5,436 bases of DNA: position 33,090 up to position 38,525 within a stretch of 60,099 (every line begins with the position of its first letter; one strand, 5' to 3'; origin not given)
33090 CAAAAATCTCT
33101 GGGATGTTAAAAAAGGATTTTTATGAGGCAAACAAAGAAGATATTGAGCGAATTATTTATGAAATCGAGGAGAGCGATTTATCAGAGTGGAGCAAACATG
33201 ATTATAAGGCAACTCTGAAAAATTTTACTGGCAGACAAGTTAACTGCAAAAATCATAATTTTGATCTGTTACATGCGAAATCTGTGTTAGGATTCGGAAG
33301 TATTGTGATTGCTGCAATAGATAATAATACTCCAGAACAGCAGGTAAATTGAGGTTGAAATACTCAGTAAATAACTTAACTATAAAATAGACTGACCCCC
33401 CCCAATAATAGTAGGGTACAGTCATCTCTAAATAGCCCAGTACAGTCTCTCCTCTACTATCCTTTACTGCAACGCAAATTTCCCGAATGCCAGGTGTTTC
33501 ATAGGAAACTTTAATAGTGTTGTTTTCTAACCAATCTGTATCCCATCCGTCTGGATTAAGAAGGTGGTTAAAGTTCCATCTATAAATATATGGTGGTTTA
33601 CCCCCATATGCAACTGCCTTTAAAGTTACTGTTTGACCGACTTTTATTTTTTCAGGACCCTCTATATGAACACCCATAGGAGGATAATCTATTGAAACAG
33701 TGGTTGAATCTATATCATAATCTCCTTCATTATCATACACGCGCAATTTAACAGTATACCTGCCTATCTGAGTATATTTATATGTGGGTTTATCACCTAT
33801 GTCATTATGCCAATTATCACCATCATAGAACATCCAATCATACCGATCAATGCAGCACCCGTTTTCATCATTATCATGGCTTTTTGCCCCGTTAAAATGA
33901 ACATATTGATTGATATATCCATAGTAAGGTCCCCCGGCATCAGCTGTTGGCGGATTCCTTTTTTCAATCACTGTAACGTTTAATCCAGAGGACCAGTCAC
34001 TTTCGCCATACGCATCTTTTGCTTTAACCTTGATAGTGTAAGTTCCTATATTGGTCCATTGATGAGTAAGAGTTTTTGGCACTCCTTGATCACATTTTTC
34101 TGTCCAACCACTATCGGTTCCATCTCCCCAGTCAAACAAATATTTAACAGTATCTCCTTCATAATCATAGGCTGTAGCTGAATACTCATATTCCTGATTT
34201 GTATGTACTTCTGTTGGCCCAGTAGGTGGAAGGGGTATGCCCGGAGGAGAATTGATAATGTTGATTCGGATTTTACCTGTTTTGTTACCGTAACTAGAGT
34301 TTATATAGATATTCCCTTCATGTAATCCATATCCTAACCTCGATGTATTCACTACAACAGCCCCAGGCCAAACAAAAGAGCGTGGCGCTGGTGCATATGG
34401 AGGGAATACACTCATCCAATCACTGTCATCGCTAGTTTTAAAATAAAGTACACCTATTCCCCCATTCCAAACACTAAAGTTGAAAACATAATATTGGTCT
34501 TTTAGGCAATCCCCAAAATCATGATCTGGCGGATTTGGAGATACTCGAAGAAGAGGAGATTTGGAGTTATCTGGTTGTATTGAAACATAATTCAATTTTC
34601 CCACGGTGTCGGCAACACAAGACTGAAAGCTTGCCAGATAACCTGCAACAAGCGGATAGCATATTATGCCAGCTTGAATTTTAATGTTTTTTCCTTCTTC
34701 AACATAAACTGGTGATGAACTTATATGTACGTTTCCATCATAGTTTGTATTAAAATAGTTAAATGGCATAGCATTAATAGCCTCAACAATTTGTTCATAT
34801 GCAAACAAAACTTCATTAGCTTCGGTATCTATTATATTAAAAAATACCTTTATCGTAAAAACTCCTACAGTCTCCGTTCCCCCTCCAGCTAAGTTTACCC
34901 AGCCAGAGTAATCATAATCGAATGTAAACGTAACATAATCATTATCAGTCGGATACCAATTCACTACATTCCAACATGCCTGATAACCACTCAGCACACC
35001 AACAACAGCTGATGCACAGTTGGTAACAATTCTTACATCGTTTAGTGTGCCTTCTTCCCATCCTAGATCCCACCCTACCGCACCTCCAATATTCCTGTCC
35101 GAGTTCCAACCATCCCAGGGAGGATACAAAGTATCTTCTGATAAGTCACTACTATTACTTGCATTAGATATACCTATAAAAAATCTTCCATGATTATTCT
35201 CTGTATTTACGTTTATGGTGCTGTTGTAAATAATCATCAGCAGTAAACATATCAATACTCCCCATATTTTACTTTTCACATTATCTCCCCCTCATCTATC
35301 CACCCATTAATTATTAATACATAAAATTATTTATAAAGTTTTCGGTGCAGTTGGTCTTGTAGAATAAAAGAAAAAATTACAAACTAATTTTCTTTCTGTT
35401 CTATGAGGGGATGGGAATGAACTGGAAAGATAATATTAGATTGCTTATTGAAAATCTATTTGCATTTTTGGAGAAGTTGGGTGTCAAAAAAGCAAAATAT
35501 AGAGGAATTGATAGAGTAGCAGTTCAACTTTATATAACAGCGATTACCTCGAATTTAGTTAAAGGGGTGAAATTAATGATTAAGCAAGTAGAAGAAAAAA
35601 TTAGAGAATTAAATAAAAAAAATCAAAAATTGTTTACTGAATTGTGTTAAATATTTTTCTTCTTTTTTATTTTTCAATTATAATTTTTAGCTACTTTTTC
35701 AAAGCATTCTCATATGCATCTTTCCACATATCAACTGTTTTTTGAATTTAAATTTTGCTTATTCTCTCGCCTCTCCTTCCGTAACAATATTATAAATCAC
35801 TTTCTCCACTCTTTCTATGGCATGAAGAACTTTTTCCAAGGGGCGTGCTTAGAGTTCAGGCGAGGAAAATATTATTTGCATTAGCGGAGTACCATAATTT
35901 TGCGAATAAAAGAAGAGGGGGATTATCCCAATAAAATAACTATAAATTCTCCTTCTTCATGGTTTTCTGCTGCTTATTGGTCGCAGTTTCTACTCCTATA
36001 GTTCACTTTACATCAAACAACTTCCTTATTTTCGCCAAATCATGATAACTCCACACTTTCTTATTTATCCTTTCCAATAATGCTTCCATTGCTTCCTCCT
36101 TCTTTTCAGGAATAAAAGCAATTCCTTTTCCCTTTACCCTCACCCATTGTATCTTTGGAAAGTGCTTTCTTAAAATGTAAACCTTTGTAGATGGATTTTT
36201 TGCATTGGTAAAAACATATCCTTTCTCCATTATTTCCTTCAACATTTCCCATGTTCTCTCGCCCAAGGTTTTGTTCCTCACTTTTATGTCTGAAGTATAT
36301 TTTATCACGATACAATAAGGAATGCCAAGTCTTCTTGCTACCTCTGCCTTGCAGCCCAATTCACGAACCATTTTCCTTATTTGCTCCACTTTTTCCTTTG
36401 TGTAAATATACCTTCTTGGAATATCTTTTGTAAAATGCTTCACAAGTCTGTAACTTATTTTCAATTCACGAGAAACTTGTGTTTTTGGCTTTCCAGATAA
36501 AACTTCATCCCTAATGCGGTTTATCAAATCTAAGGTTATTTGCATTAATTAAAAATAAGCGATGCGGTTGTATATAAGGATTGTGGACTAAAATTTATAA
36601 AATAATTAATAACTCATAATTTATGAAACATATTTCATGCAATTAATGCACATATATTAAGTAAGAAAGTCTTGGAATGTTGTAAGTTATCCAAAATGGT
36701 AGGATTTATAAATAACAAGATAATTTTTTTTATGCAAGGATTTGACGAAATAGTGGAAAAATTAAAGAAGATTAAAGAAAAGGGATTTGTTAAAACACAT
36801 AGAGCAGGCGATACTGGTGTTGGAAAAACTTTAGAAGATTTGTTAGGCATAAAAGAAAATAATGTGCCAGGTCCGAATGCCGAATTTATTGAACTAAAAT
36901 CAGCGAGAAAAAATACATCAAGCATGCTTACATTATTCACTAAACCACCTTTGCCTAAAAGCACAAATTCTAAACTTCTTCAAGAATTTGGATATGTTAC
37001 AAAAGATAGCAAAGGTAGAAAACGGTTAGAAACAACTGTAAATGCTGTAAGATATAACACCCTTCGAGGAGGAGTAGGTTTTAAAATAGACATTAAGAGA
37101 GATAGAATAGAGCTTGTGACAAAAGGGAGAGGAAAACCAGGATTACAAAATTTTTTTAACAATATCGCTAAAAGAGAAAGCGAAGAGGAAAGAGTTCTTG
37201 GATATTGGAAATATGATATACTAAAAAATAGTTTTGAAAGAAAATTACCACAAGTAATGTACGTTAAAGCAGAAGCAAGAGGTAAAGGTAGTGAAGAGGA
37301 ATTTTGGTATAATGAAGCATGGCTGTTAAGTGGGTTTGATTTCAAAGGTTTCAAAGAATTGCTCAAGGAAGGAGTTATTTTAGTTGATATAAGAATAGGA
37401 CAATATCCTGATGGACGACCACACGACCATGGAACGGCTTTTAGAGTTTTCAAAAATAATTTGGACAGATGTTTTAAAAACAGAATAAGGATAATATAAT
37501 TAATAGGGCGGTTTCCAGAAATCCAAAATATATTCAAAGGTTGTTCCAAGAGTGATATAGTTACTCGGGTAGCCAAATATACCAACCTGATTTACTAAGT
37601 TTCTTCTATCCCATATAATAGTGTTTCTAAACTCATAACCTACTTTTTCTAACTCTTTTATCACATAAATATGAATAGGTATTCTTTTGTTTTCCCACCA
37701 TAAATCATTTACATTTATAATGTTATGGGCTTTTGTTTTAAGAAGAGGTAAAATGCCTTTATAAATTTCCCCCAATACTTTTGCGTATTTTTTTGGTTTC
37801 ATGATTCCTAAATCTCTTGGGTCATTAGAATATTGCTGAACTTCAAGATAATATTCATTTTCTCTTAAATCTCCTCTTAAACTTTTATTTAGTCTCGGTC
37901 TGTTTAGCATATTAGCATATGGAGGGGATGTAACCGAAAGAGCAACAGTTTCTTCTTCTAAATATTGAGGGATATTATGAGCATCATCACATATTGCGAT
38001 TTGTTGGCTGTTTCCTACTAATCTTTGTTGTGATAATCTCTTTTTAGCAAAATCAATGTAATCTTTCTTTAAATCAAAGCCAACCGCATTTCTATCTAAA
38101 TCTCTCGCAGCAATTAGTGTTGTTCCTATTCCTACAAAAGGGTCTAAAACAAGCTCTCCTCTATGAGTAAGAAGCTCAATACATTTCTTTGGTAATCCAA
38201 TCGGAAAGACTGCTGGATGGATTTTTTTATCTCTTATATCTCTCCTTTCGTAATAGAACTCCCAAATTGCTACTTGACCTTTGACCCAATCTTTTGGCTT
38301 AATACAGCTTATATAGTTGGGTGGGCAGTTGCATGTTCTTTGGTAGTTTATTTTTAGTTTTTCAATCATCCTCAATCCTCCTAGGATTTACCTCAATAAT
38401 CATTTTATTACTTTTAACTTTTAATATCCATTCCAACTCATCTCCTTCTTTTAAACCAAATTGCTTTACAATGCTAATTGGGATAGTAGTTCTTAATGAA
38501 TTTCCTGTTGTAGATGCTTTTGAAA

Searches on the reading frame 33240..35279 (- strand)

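Call 12: search_protein_families(library=pfam, proteins=[window:33240-35279:-], max_evalue=0.001)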
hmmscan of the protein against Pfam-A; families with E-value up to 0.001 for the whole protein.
window:33240-35279:- (679 aa): 3 families
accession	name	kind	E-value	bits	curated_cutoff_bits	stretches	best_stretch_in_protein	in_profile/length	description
PF18911.6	PKD_4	-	2.8e-21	75.8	27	2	442-524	2-79/85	PKD domain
PF00801.26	PKD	-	1.8e-18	66.8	23.5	2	352-428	6-73/80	PKD domain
PF07495.19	Y_Y_Y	-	3e-06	27.5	26.6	0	380-428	8-54/65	Y_Y_Y domain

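Call 48: search_protein_families(library=ncbifam, proteins=[window:33240-35279:-], max_evalue=1)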
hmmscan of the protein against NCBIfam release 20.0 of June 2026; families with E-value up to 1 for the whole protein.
window:33240-35279:- (679 aa): 2 families
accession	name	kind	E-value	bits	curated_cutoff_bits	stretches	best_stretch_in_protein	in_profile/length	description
NF058578.1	CPR_pilus_PamR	equivalog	2.4e-05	23.3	300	1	382-427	185-229/297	pilus system RbmA-like protein PamR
NF038112.1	myxo_dep_M36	subfamily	0.01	12.9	1500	1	356-521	1390-1554/1604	myxosortase-dependent M36 family metallopeptidase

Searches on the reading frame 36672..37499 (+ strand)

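Call 12: search_protein_families(library=pfam, proteins=[window:36672-37499:+], max_evalue=0.001)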
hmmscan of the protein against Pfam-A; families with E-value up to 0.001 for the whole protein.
window:36672-37499:+ (275 aa): 1 family
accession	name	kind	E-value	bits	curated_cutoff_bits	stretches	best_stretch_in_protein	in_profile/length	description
PF15515.12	MvaI_BcnI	-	2.9e-53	181.6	25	1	29-266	2-225/227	MvaI/BcnI restriction endonuclease family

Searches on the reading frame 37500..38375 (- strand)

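Call 12: search_protein_families(library=pfam, proteins=[window:37500-38375:-], max_evalue=0.001)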
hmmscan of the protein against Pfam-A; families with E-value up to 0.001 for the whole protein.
window:37500-38375:- (291 aa): 1 family
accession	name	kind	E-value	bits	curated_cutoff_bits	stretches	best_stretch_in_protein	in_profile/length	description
PF01555.25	N6_N4_Mtase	-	6.5e-27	95.4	26.7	2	36-112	142-221/221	DNA methylase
